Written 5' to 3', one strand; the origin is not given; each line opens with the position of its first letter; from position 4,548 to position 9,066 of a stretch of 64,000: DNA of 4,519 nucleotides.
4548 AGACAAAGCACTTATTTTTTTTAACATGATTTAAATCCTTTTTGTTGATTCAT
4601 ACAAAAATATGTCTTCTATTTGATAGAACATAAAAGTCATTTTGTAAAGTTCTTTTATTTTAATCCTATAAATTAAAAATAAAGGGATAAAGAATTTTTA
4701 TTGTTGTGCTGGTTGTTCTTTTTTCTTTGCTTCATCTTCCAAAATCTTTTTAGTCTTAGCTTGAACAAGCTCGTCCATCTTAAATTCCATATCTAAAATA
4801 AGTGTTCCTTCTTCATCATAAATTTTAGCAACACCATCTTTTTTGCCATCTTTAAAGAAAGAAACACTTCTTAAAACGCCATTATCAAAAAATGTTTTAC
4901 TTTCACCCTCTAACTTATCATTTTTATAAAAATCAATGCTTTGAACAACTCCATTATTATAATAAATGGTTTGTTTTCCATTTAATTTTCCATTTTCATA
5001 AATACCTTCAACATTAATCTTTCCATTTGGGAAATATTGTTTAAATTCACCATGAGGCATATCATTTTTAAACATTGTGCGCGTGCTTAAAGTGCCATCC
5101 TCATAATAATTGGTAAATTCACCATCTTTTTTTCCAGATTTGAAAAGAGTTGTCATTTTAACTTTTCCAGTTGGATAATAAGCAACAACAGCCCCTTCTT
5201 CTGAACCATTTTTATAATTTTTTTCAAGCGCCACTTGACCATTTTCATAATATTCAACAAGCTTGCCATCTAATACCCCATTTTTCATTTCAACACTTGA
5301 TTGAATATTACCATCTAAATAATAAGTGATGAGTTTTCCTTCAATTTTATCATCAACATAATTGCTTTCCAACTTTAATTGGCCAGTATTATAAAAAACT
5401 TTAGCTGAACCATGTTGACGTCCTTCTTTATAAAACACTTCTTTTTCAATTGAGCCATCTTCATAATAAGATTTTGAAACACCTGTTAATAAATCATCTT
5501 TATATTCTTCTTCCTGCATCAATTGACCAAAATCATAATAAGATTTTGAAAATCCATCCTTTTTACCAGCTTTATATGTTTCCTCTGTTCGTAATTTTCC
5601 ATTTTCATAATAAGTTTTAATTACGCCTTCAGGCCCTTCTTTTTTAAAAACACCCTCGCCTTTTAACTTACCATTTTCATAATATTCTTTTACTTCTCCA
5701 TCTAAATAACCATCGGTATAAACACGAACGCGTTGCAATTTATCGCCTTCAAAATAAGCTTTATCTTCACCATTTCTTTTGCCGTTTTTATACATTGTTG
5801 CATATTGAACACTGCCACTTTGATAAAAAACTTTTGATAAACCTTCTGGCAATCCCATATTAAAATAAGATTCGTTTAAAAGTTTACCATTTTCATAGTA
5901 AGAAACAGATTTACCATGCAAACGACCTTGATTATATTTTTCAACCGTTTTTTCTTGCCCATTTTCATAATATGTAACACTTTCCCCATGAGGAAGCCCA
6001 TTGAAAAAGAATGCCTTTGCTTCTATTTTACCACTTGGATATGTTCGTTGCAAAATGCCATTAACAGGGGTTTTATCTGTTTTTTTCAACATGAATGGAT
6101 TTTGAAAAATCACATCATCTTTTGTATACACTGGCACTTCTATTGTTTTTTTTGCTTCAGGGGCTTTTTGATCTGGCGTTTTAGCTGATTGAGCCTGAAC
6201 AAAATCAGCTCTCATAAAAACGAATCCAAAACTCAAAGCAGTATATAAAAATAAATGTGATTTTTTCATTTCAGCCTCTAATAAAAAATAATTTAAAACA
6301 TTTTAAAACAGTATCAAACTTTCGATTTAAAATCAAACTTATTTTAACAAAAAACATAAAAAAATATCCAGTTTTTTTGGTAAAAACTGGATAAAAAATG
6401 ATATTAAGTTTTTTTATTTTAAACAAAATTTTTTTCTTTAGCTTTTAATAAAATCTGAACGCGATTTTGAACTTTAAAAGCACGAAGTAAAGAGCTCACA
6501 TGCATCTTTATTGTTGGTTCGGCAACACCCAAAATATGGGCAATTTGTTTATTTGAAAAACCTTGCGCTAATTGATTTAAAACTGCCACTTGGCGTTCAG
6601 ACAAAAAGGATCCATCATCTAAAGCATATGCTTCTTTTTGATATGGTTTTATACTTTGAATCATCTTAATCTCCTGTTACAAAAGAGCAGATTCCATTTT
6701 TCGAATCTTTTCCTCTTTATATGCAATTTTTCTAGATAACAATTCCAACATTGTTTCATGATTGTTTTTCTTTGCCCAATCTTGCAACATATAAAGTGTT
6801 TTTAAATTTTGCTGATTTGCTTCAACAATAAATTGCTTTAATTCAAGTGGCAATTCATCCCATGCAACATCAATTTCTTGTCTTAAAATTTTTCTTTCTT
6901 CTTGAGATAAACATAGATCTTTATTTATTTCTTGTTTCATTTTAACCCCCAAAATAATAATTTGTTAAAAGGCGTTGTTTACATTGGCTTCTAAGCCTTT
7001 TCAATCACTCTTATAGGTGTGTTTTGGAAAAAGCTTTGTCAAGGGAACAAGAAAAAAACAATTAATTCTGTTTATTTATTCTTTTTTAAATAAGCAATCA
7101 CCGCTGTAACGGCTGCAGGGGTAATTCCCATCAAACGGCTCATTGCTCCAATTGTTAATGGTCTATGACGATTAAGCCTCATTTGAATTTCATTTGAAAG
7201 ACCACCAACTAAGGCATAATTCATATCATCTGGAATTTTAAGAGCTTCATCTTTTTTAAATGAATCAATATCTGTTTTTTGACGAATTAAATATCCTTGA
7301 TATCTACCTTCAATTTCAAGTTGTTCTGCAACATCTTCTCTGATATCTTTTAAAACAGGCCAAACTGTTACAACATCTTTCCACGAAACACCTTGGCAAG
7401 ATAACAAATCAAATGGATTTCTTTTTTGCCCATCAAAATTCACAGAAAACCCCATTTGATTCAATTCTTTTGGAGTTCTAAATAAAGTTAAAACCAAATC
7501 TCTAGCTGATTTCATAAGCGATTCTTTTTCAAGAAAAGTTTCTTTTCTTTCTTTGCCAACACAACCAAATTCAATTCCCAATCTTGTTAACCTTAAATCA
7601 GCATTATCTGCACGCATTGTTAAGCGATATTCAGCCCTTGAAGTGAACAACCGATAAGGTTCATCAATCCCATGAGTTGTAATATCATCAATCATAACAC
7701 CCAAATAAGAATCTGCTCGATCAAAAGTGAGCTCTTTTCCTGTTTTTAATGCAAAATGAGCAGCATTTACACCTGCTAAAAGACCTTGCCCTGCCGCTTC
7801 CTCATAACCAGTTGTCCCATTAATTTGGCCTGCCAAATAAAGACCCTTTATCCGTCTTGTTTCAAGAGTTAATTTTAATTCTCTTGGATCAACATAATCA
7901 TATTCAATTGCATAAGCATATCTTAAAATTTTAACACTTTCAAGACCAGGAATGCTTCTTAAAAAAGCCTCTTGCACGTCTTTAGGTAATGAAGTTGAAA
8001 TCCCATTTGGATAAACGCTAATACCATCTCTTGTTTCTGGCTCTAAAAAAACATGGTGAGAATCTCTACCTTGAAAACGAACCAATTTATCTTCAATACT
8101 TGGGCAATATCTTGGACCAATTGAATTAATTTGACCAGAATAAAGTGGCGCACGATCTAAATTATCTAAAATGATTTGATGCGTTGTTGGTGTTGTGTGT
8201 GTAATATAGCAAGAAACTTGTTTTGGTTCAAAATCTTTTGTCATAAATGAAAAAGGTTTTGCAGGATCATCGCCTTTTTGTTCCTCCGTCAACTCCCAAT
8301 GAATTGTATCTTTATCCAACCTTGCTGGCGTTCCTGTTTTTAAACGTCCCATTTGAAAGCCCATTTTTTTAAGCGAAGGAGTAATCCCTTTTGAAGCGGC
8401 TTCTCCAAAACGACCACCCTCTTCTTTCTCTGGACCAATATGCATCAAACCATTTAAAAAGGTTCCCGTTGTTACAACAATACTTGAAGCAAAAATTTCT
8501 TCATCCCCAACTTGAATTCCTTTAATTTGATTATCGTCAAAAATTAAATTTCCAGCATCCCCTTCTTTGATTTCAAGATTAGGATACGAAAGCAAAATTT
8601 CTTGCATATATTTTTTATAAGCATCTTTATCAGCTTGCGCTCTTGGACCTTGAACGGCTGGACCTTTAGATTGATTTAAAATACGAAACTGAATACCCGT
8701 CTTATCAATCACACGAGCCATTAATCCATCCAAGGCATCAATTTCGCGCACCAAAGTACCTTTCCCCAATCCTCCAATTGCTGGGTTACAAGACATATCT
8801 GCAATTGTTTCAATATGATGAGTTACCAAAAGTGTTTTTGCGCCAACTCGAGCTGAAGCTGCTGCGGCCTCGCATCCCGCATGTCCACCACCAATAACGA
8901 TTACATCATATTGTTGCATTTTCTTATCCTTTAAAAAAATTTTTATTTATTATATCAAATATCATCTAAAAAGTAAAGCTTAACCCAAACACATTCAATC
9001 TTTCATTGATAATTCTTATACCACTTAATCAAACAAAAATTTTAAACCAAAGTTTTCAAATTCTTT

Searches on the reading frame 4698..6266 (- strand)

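Call 26: search_protein_families(library=pfam, max_evalue=0.00001, proteins=[window:4698-6266:-])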
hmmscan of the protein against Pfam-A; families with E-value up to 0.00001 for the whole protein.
window:4698-6266:- (522 aa): 1 family
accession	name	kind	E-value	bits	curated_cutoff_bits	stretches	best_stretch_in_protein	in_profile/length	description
PF07661.19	MORN_2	-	2.5e-69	221.4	29.6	0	188-208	1-21/22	MORN repeat variant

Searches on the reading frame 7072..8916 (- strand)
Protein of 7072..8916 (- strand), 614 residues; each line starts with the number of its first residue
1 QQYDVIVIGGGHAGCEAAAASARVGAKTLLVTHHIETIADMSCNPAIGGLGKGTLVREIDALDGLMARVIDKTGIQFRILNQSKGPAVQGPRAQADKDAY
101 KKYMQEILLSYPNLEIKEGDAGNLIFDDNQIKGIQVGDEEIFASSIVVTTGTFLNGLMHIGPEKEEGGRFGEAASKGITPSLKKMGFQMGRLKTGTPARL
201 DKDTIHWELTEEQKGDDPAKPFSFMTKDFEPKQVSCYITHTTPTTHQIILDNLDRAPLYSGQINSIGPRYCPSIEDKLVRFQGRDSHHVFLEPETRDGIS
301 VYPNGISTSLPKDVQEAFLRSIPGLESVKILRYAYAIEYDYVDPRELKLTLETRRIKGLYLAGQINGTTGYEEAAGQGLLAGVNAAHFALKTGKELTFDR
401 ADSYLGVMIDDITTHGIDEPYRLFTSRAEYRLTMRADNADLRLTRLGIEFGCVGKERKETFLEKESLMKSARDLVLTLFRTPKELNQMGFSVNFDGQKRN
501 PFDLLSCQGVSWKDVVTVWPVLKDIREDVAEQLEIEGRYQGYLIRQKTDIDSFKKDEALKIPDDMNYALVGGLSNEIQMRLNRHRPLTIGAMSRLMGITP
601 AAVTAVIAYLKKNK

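Call 26: search_protein_families(library=pfam, max_evalue=0.00001, proteins=[window:7072-8916:-])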
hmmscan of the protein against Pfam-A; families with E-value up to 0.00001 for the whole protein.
window:7072-8916:- (614 aa): 4 families
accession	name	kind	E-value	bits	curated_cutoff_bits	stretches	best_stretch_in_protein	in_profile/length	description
PF01134.28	GIDA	-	3.6e-166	553.5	22.1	1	4-390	1-388/391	Glucose inhibited division protein A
PF13932.14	SAM_GIDA_C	-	1.5e-19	70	27.1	1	552-605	2-55/57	tRNA modifying enzyme MnmG/GidA C-terminal helical bundle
PF21680.2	GIDA_C_1st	-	2e-14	54.5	24.7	1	455-547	1-96/96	tRNA modifying enzyme MnmG/GidA C-terminal helical domain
PF12831.13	FAD_oxidored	-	1.3e-07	31.8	27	1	4-136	1-126/416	FAD dependent oxidoreductase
